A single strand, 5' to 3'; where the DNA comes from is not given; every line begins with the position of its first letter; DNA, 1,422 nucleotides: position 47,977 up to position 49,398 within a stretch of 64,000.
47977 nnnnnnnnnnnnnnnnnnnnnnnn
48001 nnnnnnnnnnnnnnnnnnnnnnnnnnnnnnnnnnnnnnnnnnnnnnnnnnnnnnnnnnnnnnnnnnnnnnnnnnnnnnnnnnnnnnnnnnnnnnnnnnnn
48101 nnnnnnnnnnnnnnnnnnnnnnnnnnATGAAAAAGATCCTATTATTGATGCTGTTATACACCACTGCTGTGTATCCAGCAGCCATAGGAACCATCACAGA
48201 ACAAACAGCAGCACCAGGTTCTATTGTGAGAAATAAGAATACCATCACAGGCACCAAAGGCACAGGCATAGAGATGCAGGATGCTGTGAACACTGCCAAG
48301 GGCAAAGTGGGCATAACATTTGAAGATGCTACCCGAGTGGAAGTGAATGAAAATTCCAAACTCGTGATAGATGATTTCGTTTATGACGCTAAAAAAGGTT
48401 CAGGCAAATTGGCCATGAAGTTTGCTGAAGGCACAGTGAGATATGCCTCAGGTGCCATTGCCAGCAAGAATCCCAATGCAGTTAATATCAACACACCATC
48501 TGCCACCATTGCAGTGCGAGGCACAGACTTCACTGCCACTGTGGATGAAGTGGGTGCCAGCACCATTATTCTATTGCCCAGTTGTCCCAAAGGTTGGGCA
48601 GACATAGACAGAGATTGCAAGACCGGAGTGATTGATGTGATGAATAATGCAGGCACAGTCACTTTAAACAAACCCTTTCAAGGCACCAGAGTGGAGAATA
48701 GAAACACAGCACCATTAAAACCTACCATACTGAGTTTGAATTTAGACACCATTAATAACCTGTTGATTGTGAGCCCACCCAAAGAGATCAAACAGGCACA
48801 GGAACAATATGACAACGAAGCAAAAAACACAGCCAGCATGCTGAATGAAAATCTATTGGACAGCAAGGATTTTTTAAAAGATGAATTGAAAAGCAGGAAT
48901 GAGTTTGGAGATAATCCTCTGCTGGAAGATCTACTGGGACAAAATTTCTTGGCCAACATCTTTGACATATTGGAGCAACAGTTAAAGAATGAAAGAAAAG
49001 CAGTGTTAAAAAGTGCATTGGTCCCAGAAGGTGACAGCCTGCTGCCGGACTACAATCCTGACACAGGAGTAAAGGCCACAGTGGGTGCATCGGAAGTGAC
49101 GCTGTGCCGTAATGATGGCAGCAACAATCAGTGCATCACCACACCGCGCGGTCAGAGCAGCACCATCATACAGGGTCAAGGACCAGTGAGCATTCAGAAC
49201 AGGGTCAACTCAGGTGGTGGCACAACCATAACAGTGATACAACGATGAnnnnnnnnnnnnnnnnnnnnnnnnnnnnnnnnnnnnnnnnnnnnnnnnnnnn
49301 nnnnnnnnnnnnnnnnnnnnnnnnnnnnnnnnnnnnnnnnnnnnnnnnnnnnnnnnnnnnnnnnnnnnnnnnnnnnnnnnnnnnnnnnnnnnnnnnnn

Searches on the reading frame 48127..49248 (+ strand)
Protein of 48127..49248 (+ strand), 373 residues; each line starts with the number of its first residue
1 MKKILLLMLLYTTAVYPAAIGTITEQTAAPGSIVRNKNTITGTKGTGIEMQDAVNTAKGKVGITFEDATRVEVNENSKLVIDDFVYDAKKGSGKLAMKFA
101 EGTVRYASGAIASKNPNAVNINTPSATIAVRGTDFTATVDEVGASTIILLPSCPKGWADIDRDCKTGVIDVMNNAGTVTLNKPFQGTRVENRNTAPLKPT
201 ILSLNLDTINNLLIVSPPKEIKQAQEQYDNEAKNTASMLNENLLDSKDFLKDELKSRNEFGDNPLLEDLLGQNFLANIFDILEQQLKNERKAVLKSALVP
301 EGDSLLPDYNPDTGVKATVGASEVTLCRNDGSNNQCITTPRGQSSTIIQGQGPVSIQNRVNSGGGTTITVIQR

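Call 11: search_protein_families(library=phrogs, proteins=[window:48127-49248:+], max_evalue=0.00001)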
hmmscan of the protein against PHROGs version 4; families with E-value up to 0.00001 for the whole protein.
window:48127-49248:+ (373 aa): 1 family
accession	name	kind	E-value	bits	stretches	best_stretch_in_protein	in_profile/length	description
phrog_37870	-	unknown function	1.1e-114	384.5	1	3-372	12-380/382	-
